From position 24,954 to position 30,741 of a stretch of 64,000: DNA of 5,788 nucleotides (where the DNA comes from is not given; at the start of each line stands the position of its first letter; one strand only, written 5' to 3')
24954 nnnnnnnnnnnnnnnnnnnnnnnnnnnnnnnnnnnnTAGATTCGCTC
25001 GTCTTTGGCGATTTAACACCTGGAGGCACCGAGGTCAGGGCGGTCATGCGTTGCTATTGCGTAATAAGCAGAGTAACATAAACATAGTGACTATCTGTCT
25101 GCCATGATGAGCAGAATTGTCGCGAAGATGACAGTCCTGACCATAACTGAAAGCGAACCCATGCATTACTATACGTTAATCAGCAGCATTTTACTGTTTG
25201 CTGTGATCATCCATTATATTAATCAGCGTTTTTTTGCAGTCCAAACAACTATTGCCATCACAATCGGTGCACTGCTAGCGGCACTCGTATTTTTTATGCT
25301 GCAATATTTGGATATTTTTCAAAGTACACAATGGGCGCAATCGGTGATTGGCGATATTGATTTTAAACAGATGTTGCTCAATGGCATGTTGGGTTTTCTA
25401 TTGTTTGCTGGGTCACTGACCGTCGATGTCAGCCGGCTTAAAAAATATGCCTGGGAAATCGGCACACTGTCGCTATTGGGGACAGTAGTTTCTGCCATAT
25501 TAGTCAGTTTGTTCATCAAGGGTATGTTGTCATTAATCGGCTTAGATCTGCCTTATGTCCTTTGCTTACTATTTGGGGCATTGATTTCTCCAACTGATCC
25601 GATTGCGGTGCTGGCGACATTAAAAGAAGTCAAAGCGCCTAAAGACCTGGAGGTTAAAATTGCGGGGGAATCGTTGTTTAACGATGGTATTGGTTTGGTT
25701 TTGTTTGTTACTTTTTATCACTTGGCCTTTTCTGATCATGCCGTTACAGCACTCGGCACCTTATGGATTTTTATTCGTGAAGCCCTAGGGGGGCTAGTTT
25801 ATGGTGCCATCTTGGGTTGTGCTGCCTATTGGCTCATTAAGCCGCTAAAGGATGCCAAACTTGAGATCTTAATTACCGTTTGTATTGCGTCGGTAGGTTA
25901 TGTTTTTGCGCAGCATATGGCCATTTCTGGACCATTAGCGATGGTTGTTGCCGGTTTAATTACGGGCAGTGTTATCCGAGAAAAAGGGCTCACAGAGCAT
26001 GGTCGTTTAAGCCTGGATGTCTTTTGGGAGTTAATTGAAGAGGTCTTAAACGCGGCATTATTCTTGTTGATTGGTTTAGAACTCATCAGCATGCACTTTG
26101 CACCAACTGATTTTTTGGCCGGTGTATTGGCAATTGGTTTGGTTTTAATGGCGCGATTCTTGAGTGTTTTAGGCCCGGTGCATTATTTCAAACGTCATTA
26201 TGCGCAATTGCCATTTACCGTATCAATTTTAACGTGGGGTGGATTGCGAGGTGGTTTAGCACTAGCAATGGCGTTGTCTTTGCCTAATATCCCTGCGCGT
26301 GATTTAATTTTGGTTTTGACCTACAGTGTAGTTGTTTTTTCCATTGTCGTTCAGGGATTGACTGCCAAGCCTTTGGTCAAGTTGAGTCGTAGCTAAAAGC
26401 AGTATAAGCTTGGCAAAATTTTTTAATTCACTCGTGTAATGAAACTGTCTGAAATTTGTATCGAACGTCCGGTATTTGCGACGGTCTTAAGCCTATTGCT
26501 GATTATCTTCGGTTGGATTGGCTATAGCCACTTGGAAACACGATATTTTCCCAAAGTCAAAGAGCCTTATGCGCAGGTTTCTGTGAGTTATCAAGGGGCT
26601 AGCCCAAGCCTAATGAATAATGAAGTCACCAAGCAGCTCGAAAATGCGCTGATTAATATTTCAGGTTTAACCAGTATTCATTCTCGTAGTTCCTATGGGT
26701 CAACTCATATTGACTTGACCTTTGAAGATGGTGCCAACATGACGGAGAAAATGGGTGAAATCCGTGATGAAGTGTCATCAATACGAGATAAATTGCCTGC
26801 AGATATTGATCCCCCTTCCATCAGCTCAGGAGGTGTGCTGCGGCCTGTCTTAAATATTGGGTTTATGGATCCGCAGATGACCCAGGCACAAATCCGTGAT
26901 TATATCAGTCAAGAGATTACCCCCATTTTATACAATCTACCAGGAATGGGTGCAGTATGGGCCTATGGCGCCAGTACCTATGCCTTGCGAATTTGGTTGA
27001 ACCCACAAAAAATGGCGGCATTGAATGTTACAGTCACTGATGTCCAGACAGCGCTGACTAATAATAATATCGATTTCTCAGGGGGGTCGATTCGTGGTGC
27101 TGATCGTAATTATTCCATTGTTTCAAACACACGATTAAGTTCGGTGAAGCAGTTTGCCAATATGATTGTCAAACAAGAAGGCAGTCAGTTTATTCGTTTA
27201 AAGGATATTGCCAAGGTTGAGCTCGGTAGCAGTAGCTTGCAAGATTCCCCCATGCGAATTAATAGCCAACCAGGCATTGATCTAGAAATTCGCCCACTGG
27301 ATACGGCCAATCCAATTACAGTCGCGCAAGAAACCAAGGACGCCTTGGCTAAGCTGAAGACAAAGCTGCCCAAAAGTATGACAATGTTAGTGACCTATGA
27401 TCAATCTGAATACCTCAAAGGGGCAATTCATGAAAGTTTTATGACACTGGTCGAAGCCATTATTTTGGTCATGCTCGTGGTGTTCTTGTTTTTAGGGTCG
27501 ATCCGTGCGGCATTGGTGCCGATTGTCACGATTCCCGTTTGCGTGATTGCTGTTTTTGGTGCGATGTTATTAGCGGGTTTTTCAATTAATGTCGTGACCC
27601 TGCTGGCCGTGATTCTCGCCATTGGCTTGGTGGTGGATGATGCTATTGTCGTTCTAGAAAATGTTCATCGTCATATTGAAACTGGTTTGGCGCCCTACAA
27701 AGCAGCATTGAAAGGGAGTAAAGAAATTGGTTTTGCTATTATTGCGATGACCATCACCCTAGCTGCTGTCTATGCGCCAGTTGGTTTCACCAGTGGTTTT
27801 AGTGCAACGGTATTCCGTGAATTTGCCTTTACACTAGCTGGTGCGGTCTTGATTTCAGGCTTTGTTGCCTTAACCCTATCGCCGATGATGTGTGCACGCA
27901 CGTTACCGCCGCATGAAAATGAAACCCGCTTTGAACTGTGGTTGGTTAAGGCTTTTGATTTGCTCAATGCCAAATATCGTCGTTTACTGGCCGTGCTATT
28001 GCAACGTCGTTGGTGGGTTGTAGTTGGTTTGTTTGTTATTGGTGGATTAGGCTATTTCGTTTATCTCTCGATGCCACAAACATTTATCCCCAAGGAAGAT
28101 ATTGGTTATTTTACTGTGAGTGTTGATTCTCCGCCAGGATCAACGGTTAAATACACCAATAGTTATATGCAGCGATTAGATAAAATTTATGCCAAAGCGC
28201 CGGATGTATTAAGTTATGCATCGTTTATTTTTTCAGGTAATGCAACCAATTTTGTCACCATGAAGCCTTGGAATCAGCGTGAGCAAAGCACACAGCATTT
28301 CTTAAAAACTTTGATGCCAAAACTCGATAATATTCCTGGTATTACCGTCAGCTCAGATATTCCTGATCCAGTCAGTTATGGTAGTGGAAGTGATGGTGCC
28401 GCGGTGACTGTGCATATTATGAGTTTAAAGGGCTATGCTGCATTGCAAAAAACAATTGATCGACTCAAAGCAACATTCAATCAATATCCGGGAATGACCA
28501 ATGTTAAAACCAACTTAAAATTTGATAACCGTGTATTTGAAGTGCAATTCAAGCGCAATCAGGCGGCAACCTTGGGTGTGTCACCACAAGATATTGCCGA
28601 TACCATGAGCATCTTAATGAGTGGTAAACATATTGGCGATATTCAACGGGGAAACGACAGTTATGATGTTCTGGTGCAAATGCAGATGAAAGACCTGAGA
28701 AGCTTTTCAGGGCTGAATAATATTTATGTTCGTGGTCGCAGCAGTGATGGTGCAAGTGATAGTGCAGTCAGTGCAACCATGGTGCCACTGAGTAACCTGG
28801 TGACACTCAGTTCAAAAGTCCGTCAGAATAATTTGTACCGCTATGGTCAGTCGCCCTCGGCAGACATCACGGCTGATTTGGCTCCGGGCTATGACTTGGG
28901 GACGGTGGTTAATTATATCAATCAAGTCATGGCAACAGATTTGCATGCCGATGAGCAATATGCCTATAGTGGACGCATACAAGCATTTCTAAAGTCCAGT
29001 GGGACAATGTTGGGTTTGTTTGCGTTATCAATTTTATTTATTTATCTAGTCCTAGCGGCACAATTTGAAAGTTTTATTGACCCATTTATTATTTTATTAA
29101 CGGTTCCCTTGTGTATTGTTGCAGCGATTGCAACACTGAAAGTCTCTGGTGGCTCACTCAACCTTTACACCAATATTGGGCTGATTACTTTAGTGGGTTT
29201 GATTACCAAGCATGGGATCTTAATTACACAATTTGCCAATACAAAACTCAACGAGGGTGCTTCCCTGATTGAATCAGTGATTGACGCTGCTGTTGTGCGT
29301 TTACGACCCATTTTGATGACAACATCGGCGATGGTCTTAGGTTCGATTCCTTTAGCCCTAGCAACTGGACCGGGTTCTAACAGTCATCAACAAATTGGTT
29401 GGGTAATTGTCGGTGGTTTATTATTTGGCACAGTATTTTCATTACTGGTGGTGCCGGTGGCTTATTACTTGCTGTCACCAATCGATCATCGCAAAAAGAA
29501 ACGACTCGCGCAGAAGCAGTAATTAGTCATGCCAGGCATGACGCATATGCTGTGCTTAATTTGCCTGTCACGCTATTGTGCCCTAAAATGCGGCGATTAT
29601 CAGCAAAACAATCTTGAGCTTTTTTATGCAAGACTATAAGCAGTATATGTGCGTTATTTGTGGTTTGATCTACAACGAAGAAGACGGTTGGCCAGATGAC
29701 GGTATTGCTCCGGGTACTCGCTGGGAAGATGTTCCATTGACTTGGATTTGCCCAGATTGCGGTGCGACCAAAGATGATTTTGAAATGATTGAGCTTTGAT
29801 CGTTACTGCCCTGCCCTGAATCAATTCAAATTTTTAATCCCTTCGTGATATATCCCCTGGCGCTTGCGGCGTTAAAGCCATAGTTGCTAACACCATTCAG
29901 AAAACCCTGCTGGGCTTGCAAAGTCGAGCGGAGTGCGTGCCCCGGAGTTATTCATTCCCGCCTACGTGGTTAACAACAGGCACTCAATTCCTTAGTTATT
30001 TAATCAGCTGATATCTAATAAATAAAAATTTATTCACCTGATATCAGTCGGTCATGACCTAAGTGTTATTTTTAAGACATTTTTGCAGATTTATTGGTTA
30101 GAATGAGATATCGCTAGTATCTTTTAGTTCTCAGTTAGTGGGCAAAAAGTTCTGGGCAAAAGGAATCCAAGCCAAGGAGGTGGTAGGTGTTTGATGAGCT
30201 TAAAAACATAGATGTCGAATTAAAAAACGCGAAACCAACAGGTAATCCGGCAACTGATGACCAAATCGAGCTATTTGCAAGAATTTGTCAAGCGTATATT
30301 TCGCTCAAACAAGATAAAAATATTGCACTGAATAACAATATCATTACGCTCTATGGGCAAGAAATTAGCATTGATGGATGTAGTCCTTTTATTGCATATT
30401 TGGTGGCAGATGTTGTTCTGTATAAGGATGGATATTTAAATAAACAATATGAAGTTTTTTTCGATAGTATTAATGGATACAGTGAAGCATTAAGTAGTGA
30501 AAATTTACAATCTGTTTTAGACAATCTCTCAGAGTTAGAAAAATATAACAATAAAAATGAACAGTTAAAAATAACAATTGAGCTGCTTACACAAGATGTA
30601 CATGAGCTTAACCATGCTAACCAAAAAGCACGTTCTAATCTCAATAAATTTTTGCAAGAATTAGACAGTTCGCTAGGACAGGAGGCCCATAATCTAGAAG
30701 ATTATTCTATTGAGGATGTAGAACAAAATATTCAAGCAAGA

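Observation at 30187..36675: Giant chimeric protein: cytoplasm-sized coiled coil joined through a TM to adhesin-type cadherin-like modules, then a second TM and an acidic tail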

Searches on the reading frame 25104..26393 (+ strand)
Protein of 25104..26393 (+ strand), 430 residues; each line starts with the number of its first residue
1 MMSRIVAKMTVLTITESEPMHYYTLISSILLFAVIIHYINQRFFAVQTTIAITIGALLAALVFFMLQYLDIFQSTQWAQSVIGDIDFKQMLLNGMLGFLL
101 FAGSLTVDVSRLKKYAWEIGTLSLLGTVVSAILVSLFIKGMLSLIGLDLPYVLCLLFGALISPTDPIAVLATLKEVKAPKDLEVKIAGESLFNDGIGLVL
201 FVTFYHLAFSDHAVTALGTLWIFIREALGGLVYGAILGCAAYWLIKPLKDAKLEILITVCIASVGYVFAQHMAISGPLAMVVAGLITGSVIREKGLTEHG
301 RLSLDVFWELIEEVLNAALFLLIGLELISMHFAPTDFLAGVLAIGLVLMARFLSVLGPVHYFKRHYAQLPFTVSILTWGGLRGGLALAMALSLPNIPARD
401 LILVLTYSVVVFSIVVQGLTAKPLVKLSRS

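Call 6: search_protein_families(library=pfam, proteins=[window:25104-26393:+], max_evalue=0.01)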
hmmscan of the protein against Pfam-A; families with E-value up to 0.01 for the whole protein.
window:25104-26393:+ (430 aa): 1 family
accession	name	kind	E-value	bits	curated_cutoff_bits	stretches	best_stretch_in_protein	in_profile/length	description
PF00999.27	Na_H_Exchanger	-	1.1e-47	163.2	26.2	1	34-426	5-374/375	Sodium/hydrogen exchanger, transmembrane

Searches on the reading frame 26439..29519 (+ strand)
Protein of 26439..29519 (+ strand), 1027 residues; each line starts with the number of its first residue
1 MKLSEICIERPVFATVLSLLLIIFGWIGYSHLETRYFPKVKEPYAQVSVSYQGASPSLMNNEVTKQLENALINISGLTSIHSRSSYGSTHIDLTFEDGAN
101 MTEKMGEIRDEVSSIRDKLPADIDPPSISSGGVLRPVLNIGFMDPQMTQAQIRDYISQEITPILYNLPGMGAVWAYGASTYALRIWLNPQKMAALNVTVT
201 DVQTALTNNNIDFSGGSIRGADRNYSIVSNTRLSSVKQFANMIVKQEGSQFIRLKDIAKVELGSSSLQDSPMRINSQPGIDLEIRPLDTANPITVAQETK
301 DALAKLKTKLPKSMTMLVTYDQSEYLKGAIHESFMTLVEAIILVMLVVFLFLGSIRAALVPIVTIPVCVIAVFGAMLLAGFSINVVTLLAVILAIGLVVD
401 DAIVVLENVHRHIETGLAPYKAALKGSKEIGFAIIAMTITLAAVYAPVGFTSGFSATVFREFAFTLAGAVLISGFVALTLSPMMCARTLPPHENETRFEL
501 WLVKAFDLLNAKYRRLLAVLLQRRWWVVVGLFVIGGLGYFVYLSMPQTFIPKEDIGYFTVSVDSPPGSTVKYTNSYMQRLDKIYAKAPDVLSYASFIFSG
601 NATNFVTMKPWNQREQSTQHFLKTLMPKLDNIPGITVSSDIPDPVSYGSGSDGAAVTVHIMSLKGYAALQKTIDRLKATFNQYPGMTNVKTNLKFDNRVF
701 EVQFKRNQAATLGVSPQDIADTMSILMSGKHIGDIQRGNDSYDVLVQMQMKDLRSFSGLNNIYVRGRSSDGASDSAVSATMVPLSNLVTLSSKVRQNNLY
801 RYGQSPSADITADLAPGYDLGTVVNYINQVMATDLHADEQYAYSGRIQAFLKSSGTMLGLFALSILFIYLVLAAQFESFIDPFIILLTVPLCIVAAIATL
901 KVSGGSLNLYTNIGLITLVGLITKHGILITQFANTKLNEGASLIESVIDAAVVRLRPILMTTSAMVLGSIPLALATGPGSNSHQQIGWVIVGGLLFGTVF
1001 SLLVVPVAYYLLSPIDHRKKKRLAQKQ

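Call 6: search_protein_families(library=pfam, proteins=[window:26439-29519:+], max_evalue=0.01)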
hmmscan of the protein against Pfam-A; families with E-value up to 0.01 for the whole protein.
window:26439-29519:+ (1027 aa): 3 families
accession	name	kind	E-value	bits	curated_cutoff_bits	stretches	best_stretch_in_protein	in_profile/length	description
PF00873.25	ACR_tran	-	3e-263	876.5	28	1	4-1012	2-1020/1021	AcrB/AcrD/AcrF family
PF03176.21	MMPL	-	1.3e-10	41.2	20.5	1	333-486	145-300/333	MMPL family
PF02355.23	SecD_SecF_C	-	4.5e-05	23.4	20.5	1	330-471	30-169/189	Protein export membrane protein SecD/SecF, C-terminal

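Call 13: find_related_loci(query=window:26439-29519:+, collection=genome_contigs, flank=10000)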
Query window:26439-29519:+ (1027 aa) in genome_contigs; peptide patterns used: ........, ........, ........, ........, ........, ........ (x = any residue, [..] = any of these).
237 stretches matched a pattern; 196 encode a relative of the query (tblastn E <= 1e-3); the best 80 are kept; 80 distinct loci.
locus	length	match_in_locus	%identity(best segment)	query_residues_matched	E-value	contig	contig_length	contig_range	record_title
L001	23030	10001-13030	59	1-1017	0e+0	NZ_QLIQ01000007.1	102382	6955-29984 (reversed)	Cysteiniphilum litorale strain DSM 101832 ZB100006, whole genome shotgun sequence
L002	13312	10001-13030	59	1-1017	0e+0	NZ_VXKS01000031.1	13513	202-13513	Cysteiniphilum sp. JM-1 JM.1_ctg031, whole genome shotgun sequence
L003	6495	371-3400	59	1-1017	0e+0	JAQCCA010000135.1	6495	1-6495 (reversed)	MAG: Proteobacteria bacterium isolate casp15-mb.175 NODE_14294_length_6495_cov_0.066760, whole genome shotgun sequence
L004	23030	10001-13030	59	1-1017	0e+0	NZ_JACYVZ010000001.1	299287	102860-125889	Cysteiniphilum marinum strain 19X3-30 19X3-30, whole genome shotgun sequence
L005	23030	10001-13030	59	1-1017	0e+0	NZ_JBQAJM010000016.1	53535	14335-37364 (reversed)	Cysteiniphilum sp. 19S12-1 NODE_16_length_53535_cov_228.343541, whole genome shotgun sequence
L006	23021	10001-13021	59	1-1014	0e+0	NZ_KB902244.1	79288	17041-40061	Fangia hongkongensis FSC776 = DSM 21703 A37QDRAFT_scaffold_13.14, whole genome shotgun sequence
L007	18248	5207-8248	59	1-1021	0e+0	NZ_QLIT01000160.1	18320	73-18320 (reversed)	Facilibium subflavum strain SYSU SYW-5 contig160, whole genome shotgun sequence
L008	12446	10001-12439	58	1-1023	0e+0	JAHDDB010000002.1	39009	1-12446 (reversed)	MAG: Caedibacter sp. isolate MAG-148 RZ_2812, whole genome shotgun sequence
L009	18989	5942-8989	58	1-1023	0e+0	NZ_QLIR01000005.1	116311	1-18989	Fastidiosibacter lacustris strain NBRC 112274 ZB100004, whole genome shotgun sequence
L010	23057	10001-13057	38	1-1026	0e+0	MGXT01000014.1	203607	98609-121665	MAG: Gammaproteobacteria bacterium RIFCSPHIGHO2_12_FULL_35_23 rifcsphigho2_12_scaffold_31, whole genome shotgun sequence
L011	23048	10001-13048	37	1-1026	0e+0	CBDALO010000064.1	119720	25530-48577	MAG: Gammaproteobacteria bacterium isolate ba994070-c694-4bb2-8940-16d7955cffe9 genome assembly, contig: contig_63, whol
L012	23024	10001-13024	37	1-1017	0e+0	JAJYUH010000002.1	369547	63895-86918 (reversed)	MAG: Natronospirales bacterium isolate DX4.bin23 NODE_4_length_369547_cov_77.569328, whole genome shotgun sequence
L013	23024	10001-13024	36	1-1023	0e+0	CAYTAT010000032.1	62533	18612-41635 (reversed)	MAG TPA_asm: uncultured Spirochaetaceae bacterium isolate SRP308112_co1_388 genome assembly, contig: NODE_400_length_625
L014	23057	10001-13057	36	1-1027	0e+0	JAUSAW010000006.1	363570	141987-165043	MAG: Gammaproteobacteria bacterium isolate E6_metabat.bin.18 E6_k141_372443, whole genome shotgun sequence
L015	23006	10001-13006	36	1-1012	0e+0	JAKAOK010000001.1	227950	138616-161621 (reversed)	MAG: bacterium isolate YF1.bin133 NODE_21_length_227950_cov_5.052760, whole genome shotgun sequence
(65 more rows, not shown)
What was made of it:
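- The nearest AcrB relatives (59% identity) are Fastidiosibacteraceae (call 13).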

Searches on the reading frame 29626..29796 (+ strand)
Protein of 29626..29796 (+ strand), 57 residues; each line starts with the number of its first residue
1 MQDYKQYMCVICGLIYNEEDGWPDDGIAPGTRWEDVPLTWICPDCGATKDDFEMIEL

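Call 85: search_protein_families(library=pfam, proteins=[window:29626-29796:+], max_evalue=0.00001)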
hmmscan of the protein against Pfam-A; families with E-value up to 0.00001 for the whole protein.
window:29626-29796:+ (57 aa): 1 family
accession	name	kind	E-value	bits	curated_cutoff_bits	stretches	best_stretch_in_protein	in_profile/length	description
PF00301.25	Rubredoxin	-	9.4e-22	77.2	23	1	6-52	1-47/47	Rubredoxin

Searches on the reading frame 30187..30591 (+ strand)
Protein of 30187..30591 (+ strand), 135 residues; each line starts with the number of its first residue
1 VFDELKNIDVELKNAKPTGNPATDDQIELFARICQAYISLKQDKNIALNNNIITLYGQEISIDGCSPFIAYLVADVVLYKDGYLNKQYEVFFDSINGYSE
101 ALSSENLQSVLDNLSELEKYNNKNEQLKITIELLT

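Call 19: search_protein_families(library=pfam, proteins=[window:30187-30591:+], max_evalue=10)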
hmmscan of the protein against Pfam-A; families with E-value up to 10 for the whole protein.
window:30187-30591:+ (135 aa): 1 family
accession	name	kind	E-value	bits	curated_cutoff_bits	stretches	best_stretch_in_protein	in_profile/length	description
PF19071.5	DUF5767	-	0.19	12.3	26.9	1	83-134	17-67/84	Family of unknown function (DUF5767)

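Call 77: search_solved_structures(query=window:30187-30591:+, max_evalue=10)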
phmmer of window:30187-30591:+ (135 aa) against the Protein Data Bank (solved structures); distinct sequences matched with E-value up to 10: 2.
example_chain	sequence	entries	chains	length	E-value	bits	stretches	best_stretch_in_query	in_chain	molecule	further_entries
2hh9_A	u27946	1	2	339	0.32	14.5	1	23-96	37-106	Thiamin pyrophosphokinase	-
2g9z_A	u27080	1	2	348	0.33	14.4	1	23-96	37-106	thiamine pyrophosphokinase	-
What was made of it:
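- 30187..30486 (+): N-terminal region, res 1-100: hydrophilic start, no signal peptide, small alpha/beta region of unknown fold. No Pfam or PDB match (calls 19, 77).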
